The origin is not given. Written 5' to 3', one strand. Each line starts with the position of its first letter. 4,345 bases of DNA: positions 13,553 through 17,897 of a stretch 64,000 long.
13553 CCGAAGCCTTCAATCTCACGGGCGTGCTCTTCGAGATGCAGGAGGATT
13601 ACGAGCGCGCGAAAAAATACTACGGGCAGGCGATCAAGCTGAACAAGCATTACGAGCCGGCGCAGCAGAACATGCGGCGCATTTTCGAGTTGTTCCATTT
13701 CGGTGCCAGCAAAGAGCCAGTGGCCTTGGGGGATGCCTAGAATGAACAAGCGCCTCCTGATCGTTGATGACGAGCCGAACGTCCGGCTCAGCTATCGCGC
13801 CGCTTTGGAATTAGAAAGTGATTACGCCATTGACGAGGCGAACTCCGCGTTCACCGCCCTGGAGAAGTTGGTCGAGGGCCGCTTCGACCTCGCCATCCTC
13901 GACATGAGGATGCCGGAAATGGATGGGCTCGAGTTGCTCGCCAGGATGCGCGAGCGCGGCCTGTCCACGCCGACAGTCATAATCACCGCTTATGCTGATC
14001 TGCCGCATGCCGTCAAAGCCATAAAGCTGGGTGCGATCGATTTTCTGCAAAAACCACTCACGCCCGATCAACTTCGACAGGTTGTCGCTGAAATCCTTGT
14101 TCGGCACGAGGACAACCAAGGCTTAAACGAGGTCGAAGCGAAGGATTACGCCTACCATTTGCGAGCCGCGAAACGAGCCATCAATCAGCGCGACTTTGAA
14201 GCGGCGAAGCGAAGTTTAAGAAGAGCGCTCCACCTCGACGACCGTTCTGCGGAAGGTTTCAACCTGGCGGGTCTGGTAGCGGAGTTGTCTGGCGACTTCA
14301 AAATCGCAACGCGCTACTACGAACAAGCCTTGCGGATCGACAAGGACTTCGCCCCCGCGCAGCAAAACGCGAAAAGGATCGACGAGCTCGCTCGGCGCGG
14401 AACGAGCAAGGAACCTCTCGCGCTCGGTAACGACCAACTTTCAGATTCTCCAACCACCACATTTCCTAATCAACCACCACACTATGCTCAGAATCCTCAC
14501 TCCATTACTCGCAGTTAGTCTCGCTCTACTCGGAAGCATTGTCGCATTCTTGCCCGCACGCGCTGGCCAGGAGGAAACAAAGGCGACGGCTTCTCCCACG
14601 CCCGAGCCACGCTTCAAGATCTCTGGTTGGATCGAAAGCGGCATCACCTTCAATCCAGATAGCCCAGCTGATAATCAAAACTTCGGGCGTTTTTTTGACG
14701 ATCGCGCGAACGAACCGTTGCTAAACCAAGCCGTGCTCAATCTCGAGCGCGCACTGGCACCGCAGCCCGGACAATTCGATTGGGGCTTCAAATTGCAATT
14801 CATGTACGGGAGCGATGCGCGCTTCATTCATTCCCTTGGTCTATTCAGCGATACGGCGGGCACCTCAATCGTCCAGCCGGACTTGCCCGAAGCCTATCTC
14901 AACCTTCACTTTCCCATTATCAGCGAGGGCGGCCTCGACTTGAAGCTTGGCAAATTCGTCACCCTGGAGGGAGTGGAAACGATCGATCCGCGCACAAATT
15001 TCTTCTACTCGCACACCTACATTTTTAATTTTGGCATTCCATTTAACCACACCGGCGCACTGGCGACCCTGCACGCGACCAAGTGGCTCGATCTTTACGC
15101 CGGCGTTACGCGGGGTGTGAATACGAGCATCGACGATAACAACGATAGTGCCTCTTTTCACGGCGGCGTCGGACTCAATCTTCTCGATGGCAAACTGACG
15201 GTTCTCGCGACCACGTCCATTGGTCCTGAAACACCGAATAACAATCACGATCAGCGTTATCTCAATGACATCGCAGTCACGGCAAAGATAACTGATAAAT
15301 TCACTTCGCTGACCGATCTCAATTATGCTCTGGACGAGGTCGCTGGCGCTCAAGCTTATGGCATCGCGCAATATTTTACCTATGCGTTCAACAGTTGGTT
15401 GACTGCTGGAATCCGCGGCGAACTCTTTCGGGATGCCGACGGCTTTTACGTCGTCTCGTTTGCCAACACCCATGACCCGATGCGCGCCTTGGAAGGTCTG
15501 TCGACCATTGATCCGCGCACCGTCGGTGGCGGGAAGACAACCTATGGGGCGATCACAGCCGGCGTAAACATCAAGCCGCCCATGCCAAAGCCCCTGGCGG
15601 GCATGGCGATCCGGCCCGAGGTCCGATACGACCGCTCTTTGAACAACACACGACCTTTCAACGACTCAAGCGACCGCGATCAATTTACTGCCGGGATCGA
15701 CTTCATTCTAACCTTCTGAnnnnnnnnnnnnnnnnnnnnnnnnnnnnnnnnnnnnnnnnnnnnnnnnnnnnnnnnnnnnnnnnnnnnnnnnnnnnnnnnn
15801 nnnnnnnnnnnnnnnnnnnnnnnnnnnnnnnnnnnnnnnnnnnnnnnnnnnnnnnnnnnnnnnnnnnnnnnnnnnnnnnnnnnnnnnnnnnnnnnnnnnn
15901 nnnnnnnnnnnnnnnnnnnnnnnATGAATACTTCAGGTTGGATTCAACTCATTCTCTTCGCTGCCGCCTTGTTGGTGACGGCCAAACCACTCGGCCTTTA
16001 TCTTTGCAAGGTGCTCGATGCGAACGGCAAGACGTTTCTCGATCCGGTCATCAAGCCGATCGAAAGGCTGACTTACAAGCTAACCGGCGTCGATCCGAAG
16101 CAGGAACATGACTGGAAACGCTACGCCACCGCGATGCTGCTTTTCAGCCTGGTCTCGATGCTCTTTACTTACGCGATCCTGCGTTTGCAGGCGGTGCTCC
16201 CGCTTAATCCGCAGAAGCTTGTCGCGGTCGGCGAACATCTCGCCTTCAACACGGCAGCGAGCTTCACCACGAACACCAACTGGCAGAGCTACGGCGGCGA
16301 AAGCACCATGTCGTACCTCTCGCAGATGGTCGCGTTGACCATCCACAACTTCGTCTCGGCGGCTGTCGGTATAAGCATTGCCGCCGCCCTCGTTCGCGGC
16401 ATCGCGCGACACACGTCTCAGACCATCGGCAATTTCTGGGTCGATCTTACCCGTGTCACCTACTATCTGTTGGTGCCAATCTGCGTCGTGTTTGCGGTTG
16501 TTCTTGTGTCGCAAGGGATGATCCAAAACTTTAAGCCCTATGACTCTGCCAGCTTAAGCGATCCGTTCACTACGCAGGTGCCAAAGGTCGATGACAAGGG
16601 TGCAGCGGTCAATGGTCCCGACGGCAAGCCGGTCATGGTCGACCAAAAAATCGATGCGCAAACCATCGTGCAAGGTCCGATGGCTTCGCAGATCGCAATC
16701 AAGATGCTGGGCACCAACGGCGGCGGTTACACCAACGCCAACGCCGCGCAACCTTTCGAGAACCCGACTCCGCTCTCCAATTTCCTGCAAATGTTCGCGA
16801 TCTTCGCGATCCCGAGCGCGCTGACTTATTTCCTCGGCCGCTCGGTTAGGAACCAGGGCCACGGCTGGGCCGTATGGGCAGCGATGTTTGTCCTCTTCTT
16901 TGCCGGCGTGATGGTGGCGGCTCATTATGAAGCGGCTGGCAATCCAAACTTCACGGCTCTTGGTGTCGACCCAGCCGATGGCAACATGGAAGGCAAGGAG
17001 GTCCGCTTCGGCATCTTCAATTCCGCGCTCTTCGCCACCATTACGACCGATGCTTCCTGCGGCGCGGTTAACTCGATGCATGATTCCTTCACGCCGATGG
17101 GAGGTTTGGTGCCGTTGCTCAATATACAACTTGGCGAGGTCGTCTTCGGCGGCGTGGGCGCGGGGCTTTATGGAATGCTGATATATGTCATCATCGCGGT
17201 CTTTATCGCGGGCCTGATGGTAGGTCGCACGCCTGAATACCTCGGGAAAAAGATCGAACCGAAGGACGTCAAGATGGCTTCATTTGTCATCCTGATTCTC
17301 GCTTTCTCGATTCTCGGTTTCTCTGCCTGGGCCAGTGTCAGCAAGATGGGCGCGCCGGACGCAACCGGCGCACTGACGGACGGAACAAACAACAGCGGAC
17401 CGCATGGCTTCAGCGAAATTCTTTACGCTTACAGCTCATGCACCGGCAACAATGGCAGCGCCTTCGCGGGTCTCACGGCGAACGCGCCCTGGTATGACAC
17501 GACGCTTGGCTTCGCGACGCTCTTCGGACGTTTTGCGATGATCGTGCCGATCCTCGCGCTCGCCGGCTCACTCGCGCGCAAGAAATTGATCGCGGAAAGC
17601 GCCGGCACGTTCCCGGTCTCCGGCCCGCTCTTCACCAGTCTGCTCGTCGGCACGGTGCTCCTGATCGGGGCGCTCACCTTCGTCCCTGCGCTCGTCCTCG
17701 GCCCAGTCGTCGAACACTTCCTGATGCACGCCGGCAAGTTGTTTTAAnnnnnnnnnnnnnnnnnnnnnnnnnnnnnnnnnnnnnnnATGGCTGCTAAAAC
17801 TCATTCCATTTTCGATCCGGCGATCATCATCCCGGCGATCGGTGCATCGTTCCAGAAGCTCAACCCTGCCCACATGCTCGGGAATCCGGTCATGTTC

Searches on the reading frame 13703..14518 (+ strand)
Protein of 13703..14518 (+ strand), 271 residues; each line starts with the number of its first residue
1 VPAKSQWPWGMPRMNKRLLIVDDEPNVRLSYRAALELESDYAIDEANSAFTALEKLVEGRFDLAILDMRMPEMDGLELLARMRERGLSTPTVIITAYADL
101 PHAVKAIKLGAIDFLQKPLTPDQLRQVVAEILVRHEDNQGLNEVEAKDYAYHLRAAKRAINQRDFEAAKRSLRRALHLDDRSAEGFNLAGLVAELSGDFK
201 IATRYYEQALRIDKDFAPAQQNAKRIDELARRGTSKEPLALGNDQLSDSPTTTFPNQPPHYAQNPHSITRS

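Call 57: search_protein_families(library=pfam, proteins=[window:13703-14518:+], max_evalue=0.0001)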
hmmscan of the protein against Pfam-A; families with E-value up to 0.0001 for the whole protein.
window:13703-14518:+ (271 aa): 5 families
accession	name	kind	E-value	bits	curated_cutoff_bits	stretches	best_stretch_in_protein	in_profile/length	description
PF00072.30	Response_reg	-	4.2e-31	107.8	30.2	1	19-128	2-110/111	Response regulator receiver domain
PF07719.23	TPR_2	-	1e-06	28.8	27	0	183-215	1-33/34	Tetratricopeptide repeat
PF25063.1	ARM_TT21_C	-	2.7e-06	27.8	35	1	152-215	98-161/209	Tetratricopeptide repeat protein 21 C-terminal ARM domain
PF00515.34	TPR_1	-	9.7e-06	25.6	27.8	0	184-216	2-34/34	Tetratricopeptide repeat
PF13181.12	TPR_8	-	7.7e-05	23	25.7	0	184-215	2-33/34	Tetratricopeptide repeat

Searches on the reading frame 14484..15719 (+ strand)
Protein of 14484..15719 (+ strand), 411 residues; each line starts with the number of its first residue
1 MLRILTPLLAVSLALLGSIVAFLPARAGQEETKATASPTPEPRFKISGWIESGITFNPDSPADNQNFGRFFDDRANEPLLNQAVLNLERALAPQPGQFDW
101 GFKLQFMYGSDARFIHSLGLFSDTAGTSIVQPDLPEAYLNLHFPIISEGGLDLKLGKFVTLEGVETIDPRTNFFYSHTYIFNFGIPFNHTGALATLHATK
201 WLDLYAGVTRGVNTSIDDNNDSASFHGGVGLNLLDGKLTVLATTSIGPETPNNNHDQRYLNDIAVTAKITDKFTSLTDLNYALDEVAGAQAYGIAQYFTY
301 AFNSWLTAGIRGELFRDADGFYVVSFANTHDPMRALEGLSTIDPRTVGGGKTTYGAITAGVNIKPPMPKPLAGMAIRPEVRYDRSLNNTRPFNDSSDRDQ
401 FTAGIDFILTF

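Call 4: search_protein_families(library=pfam, proteins=[window:14484-15719:+], max_evalue=0.01)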
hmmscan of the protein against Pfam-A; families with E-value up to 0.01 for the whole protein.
window:14484-15719:+ (411 aa): 1 family
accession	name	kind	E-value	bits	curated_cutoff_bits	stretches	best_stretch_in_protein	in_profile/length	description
PF07642.17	BBP2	-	1.2e-78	265.1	26.2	1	44-411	2-339/339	Putative beta-barrel porin-2, OmpL-like. bbp2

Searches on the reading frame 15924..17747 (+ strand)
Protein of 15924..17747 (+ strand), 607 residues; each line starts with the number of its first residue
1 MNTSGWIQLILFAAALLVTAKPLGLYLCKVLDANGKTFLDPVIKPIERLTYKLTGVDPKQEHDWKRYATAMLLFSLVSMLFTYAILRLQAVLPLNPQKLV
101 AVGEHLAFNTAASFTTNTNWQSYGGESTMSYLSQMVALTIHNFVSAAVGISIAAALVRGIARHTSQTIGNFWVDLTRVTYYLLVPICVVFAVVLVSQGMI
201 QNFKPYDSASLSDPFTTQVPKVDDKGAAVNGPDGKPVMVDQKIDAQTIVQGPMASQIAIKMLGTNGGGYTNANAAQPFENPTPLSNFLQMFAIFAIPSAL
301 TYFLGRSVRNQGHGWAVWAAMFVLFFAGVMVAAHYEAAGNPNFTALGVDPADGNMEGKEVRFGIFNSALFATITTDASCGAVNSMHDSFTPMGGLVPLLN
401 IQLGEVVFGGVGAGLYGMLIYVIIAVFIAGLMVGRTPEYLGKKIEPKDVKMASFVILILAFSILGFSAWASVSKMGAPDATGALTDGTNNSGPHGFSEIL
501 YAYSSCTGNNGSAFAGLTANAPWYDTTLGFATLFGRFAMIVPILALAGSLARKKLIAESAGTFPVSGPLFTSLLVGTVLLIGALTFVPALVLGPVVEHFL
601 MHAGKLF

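Call 4: search_protein_families(library=pfam, proteins=[window:15924-17747:+], max_evalue=0.01)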
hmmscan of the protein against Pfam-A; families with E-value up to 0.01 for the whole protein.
window:15924-17747:+ (607 aa): 1 family
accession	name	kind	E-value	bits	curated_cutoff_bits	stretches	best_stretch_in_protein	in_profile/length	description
PF03814.21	KdpA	-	2e-229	762.8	22.6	1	11-599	2-548/548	Potassium-transporting ATPase A subunit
